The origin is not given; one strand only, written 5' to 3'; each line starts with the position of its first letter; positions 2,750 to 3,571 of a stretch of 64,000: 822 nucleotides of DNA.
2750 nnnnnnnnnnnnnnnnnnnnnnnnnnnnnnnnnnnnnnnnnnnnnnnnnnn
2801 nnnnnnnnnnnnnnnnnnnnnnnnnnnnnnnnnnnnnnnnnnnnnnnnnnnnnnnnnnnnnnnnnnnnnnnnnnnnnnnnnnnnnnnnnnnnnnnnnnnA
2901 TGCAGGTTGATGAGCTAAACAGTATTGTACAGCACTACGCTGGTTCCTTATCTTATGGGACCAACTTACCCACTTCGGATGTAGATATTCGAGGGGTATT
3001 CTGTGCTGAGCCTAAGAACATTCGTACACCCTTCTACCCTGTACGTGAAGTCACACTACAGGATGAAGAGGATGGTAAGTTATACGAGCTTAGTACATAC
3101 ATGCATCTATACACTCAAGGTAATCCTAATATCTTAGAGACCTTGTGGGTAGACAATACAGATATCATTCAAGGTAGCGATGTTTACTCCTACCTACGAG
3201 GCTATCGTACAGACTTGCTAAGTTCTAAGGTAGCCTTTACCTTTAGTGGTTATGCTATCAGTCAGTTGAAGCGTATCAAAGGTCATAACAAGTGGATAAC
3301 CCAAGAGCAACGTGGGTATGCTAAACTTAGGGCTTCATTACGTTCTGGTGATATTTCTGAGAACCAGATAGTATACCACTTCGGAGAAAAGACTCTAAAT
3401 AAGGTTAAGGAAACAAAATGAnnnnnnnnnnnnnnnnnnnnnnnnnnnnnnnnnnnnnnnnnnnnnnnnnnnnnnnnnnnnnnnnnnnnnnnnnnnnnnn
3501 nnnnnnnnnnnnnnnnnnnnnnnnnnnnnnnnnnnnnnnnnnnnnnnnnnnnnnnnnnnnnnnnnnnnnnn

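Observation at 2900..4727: Nucleotidyltransferase gene split into two ORFs by a free-standing GIY-YIG homing endonuclease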

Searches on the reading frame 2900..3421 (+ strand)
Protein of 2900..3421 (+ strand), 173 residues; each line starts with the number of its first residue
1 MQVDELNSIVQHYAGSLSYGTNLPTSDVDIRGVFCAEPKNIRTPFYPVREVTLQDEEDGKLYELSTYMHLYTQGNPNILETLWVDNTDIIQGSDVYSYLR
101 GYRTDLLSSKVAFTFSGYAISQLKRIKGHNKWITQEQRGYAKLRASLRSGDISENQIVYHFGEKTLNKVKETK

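Call 3: search_protein_families(library=pfam, proteins=[window:2900-3421:+], max_evalue=0.1)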
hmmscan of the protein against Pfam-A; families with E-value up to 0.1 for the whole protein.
window:2900-3421:+ (173 aa): 2 families
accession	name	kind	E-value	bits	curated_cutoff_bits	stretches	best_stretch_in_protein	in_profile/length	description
PF10127.15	RlaP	-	2.5e-10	40.9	23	1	14-127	26-141/249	RNA repair pathway DNA polymerase beta family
PF01909.29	NTP_transf_2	-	0.052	14.4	21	1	15-31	21-37/93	Nucleotidyltransferase domain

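Call 4: search_protein_families(library=phrogs, proteins=[window:2900-3421:+], max_evalue=0.01)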
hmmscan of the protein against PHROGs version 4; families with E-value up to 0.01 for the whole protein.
window:2900-3421:+ (173 aa): 2 families
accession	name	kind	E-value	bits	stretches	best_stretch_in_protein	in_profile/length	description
phrog_388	-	DNA, RNA and nucleotide metabolism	6.8e-38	131.6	1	2-153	32-179/351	nucleotidyltransferase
phrog_14344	-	DNA, RNA and nucleotide metabolism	0.0018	19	1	5-82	26-105/262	nucleotidyltransferase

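Call 18: find_homologous_proteins(query=window:2900-3418:+, max_evalue=0.00001)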
Query window:2900-3418:+ (173 aa): 93 proteins with E <= 0.00001 among 110 candidates.
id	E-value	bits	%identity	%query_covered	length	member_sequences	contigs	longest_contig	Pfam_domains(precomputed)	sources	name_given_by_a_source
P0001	1.6e-111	387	100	100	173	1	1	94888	PF10127.16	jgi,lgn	jgi:predicted nucleotidyltransferase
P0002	4.8e-59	217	61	94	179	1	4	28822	PF10127.16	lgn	-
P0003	1.2e-57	212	60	94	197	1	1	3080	PF10127.16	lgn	-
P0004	2.2e-56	208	58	94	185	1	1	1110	PF10127.16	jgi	jgi:predicted nucleotidyltransferase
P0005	6.8e-55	203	58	94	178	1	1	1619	PF10127.16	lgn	-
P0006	2.1e-53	198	60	91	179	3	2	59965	PF10127.16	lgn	-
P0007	7.0e-53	196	55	94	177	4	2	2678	PF10127.16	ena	-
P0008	1.1e-52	196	58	94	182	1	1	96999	PF10127.16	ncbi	-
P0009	1.1e-52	196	58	95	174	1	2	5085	PF10127.16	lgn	-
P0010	1.5e-52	195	56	94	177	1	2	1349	PF10127.16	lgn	-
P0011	1.5e-52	195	56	91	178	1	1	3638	PF10127.16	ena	-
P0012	1.9e-52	195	57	97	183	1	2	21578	PF10127.16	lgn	-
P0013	6.0e-52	193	56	94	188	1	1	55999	PF10127.16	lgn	-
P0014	6.8e-52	193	57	94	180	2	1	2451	PF10127.16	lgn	-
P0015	9.4e-52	193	56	94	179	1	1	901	PF10127.16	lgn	-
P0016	2.0e-51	192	54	94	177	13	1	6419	PF10127.16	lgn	-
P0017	3.4e-51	191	63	79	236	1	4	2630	PF10127.16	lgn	-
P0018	4.1e-51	191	53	94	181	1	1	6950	PF10127.16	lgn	-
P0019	4.2e-51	191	55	94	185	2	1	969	PF10127.16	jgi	jgi:hypothetical protein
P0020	2.3e-50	188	54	94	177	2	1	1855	PF10127.16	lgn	-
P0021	3.4e-50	188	55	94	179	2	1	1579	PF10127.16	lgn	-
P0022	5.4e-50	187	55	90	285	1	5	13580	PF10127.16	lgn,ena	-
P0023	8.5e-50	186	56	94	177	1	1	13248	PF10127.16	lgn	-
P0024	1.3e-49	186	53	99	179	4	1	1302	PF10127.16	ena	-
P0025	3.0e-49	185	55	97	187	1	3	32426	PF10127.16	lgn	-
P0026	4.2e-49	184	51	95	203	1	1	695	PF10127.16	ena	-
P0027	8.6e-49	183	64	75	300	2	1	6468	PF10127.16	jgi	-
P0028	1.3e-48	183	53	94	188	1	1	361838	PF10127.16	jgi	jgi:uncharacterized protein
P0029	1.5e-48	182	60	80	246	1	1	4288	PF10127.16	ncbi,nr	ncbi:MAG: nucleotidyltransferase domain-containing protein [Cycloclasticus sp.]|nr:nucleotidyltransf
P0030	2.8e-48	181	52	94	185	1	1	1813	PF10127.16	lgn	-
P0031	5.9e-48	180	52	97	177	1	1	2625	PF10127.16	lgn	-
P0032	7.2e-48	180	55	94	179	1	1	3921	PF10127.16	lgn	-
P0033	7.7e-48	180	63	75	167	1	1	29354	PF10127.16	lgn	-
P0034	9.8e-48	180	53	95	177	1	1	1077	PF10127.16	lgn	-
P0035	1.5e-47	179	63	74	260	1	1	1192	PF10127.16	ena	-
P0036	1.7e-47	179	64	76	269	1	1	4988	PF10127.16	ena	-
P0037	2.4e-47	178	52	94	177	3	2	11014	PF10127.16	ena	-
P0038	2.5e-47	178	53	99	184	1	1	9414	PF10127.16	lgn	-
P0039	5.2e-47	177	54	94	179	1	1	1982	PF10127.16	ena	-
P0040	5.7e-47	177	64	76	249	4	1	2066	PF10127.16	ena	-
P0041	6.5e-47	177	57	94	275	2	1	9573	PF10127.16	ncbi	-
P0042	7.4e-47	177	56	86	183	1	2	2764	PF10127.16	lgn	-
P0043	5.7e-46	174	54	90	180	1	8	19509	PF10127.16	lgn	-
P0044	1.1e-45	173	64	76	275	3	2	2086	PF10127.16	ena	-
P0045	1.1e-45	173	52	97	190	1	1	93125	PF10127.16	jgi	-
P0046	1.1e-45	173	55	94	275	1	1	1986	PF10127.16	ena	-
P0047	4.6e-45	171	62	76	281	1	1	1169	PF10127.16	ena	-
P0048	8.3e-45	170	53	95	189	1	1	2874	PF10127.16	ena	-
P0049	1.3e-44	170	61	76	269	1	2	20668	PF10127.16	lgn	-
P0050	1.5e-44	169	61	76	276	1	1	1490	PF10127.16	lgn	-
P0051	1.9e-44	169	53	91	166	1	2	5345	PF10127.16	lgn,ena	-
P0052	2.8e-44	169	60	76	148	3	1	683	PF10127.16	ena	-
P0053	4.1e-44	168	53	95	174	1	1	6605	PF10127.16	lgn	-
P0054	6.5e-44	167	52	94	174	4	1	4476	PF10127.16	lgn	-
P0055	9.2e-44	167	52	94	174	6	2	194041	PF10127.16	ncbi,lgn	-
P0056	9.9e-44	167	49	95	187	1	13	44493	PF10127.16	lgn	-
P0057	2.0e-43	166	59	75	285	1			PF10127.16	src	-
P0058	2.8e-43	165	52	95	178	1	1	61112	PF10127.16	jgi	-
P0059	4.0e-43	165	52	95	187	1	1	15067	PF10127.16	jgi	jgi:predicted nucleotidyltransferase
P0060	8.7e-43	164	52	97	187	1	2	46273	PF10127.16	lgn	-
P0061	4.4e-42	161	58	75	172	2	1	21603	PF10127.16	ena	-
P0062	1.7e-41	159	62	72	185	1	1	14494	PF10127.16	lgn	-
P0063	2.8e-41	159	56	75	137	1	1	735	PF10127.16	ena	-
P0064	3.0e-41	159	60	75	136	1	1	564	PF10127.16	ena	-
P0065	4.0e-41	158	51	90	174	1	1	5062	PF10127.16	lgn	-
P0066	1.6e-39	153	48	93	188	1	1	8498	PF10127.16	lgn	-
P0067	2.5e-39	152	60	76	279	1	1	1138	PF10127.16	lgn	-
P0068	3.1e-39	152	58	70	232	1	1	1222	PF10127.16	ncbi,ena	-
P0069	3.2e-39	152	54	79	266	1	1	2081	PF10127.16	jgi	jgi:hypothetical protein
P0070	6.2e-39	151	65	67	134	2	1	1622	PF10127.16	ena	-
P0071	1.1e-38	150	48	97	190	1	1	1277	PF10127.16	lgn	-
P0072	1.6e-38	150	46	93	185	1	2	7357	PF10127.16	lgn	-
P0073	4.8e-37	145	63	60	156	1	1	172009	PF10127.16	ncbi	-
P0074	2.4e-36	143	51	76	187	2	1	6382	PF10127.16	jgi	jgi:predicted nucleotidyltransferase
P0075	3.3e-33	132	45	93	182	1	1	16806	PF10127.16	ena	-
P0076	8.1e-28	115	46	79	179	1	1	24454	PF10127.16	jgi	jgi:predicted nucleotidyltransferase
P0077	6.6e-26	109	50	70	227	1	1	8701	PF10127.16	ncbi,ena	-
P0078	3.0e-25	107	49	69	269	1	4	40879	PF10127.16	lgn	-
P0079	1.2e-24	105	46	70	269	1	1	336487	PF10127.16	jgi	jgi:uncharacterized protein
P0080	3.5e-24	103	45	77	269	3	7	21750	PF10127.16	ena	-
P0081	3.5e-21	93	40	75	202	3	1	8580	PF10127.16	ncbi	ncbi:MAG: nucleotidyltransferase, partial [Desulfurellales bacterium]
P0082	2.7e-20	90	45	73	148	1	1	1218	PF10127.16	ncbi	-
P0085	4.1e-18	83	46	74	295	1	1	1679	PF10127.16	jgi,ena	-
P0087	1.5e-17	82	49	47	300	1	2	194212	PF10127.16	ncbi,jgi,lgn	jgi:predicted nucleotidyltransferase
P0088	8.3e-14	69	36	73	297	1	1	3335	PF10127.16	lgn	-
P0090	4.6e-10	57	34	75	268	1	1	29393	PF10127.16,PF01909.30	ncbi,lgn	-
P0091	5.9e-10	57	36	73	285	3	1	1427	PF10127.16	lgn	-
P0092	2.1e-9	55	36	75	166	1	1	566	PF10127.16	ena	-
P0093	6.6e-6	44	34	66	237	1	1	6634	PF10127.16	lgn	-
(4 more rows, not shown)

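Call 21: find_encoding_contigs(protein=P0002, flank=5000, max_places=3)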
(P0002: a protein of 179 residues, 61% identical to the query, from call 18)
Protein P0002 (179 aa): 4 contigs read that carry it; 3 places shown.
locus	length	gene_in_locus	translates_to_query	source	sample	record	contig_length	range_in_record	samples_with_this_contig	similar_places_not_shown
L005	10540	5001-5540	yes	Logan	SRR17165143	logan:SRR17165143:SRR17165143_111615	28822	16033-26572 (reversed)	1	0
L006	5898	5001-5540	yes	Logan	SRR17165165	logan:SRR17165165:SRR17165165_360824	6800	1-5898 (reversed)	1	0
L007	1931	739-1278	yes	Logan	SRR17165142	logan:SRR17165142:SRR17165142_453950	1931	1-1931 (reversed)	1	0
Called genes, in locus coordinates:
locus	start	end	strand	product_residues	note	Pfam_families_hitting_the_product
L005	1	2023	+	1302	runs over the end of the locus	-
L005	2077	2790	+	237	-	-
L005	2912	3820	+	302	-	PF08804:gp32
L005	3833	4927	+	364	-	PF00154:RecA_N, PF21096:RecA_C (faint)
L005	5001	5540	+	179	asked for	PF10127:RlaP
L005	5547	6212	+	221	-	PF22945:LEM-3_GIY-YIG, PF07460:NUMOD3 (faint)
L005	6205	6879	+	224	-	-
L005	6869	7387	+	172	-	-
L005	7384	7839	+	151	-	-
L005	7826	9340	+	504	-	PF21241:UvsW_N (weak), PF00270:DEAD, PF04851:ResIII, PF13245:AAA_19 (weak), PF13604:AAA_30 (weak), PF00271:Helicase_C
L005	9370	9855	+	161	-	-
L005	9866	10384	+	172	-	-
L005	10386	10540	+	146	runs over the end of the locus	-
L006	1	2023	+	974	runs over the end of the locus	?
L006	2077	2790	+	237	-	-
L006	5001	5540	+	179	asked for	PF10127:RlaP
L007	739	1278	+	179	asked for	PF10127:RlaP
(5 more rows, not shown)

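Call 22: find_encoding_contigs(protein=P0008, flank=5000, max_places=2)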
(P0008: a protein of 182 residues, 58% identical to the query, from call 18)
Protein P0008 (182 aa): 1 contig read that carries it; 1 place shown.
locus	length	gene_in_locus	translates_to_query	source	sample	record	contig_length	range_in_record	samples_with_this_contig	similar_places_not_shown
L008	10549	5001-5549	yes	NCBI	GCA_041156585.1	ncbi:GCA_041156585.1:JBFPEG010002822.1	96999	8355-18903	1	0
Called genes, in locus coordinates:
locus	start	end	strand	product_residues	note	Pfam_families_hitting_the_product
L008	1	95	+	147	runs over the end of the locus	PF13238:AAA_18 (weak), PF13671:AAA_33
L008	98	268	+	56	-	-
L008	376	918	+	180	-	-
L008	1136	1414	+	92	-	-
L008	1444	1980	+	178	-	PF07463:NUMOD4, PF13392:HNH_3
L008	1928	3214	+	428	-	PF01743:PolyA_pol, PF01966:HD (faint), PF12627:PolyA_pol_RNAbd (weak)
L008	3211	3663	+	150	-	-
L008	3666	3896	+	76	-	-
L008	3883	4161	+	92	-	-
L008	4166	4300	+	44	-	-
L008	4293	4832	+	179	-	-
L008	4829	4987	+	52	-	-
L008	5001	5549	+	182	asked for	PF10127:RlaP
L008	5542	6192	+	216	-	PF22945:LEM-3_GIY-YIG, PF07460:NUMOD3 (faint)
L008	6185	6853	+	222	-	-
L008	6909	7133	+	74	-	-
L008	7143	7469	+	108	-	-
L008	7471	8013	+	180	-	-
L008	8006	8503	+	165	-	PF01661:Macro (weak)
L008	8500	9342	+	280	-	PF13793:Pribosyltran_N (weak), PF00156:Pribosyltran (weak), PF14572:Pribosyl_synth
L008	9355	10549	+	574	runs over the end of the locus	PF04095:NAPRTase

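Call 23: find_encoding_contigs(protein=P0028, flank=5000, max_places=2)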
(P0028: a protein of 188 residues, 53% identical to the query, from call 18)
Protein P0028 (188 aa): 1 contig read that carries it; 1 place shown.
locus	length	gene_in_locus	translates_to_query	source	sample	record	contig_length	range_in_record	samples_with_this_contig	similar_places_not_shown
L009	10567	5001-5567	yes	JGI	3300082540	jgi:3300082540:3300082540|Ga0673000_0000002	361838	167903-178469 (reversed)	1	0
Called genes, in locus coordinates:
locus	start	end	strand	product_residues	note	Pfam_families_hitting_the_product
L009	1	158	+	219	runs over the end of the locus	PF13385:Laminin_G_3 (weak)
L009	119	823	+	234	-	PF13385:Laminin_G_3 (weak)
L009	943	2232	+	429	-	-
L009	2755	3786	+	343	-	PF08804:gp32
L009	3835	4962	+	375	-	PF00154:RecA_N, PF06745:ATPase (faint), PF01656:CbiA (weak)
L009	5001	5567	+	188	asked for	PF10127:RlaP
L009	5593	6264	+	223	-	PF22945:LEM-3_GIY-YIG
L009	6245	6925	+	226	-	-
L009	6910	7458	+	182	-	-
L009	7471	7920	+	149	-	-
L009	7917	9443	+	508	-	PF21241:UvsW_N, PF00270:DEAD (weak), PF04851:ResIII, PF00271:Helicase_C (weak)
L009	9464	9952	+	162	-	-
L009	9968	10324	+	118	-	-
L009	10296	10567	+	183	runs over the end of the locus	PF07733:DNA_pol3_alpha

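Call 24: find_encoding_contigs(protein=P0045, flank=5000, max_places=2)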
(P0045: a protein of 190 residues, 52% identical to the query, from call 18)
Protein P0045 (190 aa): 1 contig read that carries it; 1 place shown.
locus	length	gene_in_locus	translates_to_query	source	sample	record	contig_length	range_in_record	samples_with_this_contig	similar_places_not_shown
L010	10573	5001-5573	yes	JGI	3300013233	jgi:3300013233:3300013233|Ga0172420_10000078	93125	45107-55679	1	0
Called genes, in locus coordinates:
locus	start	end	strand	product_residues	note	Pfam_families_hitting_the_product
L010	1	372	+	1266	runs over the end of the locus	-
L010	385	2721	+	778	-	-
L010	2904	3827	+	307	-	PF08804:gp32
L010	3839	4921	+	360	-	PF00154:RecA_N, PF06745:ATPase (faint)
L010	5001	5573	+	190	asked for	PF10127:RlaP (weak)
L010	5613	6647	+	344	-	PF07460:NUMOD3 (weak)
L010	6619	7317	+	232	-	-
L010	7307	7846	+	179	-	-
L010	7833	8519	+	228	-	PF00149:Metallophos (weak)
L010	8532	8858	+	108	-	-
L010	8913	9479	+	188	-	PF00004:AAA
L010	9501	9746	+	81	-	-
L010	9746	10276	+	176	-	-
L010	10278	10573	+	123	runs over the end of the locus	-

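Call 25: find_encoding_contigs(protein=P0006, flank=5000, max_places=2)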
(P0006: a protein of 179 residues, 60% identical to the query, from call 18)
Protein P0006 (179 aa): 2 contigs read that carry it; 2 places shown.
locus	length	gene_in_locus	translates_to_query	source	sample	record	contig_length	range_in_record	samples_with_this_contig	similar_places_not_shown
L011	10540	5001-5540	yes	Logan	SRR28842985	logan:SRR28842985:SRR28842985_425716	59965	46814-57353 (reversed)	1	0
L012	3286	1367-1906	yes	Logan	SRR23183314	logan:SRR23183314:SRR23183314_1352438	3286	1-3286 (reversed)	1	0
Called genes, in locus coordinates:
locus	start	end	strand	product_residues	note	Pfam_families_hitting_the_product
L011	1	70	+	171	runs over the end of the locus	-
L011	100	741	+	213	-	-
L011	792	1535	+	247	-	-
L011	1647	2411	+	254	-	PF05265:DUF723, PF10544:T5orf172 (weak)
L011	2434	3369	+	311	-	PF08804:gp32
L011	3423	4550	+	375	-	PF00154:RecA_N, PF06745:ATPase (weak), PF01656:CbiA (faint)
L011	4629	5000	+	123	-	-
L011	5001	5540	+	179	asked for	PF10127:RlaP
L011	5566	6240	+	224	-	PF22945:LEM-3_GIY-YIG, PF07460:NUMOD3 (faint)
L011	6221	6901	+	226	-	-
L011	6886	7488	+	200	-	-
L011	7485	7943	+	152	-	-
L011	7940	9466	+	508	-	PF21241:UvsW_N (weak), PF00270:DEAD, PF04851:ResIII, PF00271:Helicase_C (weak)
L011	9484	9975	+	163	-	-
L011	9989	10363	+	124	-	-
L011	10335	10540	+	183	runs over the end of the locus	PF07733:DNA_pol3_alpha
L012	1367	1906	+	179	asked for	PF10127:RlaP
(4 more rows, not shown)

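Call 26: find_encoding_contigs(protein=P0056, flank=5000, max_places=2)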
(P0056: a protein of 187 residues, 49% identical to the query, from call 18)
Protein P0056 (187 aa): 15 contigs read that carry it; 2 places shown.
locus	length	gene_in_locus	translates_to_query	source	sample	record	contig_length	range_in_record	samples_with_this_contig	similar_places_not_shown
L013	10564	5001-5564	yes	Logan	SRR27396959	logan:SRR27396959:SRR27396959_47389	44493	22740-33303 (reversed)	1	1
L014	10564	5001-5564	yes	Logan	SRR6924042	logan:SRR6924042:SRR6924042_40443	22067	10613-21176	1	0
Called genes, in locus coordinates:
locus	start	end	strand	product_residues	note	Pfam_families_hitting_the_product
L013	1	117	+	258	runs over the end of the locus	-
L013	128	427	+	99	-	-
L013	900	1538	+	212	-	-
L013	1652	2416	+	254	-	PF05265:DUF723, PF10544:T5orf172 (weak)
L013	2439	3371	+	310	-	PF08804:gp32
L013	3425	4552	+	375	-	PF00154:RecA_N, PF06745:ATPase (weak), PF01656:CbiA (faint)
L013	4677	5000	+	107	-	-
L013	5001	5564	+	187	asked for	PF10127:RlaP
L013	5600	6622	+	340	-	-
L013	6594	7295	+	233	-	-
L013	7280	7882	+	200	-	-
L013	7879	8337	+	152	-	-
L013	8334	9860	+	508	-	PF21241:UvsW_N (weak), PF00270:DEAD (weak), PF04851:ResIII, PF00271:Helicase_C (weak)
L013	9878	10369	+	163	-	-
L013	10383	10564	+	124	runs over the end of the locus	-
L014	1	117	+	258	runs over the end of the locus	-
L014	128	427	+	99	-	-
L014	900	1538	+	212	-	-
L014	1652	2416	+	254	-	PF05265:DUF723, PF10544:T5orf172 (weak)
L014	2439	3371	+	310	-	PF08804:gp32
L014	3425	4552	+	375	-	PF00154:RecA_N, PF06745:ATPase (weak), PF01656:CbiA (weak)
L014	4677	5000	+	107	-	-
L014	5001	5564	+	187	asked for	PF10127:RlaP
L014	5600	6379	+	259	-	-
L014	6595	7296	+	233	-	-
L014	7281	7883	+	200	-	-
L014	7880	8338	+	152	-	-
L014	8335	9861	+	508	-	PF21241:UvsW_N (weak), PF00270:DEAD, PF04851:ResIII, PF00271:Helicase_C (weak)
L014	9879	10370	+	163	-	-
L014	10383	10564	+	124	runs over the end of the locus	-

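Call 27: find_encoding_contigs(protein=P0049, flank=5000, max_places=2)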
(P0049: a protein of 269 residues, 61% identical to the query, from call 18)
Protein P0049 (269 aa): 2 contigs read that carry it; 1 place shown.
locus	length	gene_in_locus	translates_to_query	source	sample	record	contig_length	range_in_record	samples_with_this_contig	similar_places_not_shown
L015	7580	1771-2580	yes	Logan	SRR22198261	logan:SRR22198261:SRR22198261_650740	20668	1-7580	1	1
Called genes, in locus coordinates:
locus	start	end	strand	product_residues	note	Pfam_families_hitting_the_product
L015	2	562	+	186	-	?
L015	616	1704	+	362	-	PF00154:RecA_N, PF06745:ATPase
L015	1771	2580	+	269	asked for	PF10127:RlaP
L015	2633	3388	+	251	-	PF08722:Tn7_TnsA-like_N (weak)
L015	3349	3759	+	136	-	-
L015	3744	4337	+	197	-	-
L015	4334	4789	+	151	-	-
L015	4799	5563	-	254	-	PF01541:GIY-YIG, PF07453:NUMOD1 (faint), PF22083:I-HmuI_NUMOD-like (faint)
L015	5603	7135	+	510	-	PF21241:UvsW_N, PF00270:DEAD, PF04851:ResIII, PF18766:SWI2_SNF2 (weak), PF00271:Helicase_C (weak)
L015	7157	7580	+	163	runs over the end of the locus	-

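Call 28: find_encoding_contigs(protein=P0041, flank=5000, max_places=2)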
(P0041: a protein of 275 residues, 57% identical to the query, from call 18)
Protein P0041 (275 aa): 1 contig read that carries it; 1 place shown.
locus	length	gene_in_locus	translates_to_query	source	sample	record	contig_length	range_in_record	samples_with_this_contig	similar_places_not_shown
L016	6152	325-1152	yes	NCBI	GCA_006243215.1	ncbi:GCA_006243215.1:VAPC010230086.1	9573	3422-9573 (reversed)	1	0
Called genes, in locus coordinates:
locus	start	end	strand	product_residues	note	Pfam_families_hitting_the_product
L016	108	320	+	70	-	-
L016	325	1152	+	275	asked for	PF10127:RlaP (weak)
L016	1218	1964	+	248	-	PF08722:Tn7_TnsA-like_N (weak)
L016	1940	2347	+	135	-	-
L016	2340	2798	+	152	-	-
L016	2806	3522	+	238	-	-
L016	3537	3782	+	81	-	-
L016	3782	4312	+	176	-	PF06941:NT5C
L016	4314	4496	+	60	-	-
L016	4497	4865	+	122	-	-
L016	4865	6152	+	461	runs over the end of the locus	PF02384:N6_Mtase (faint)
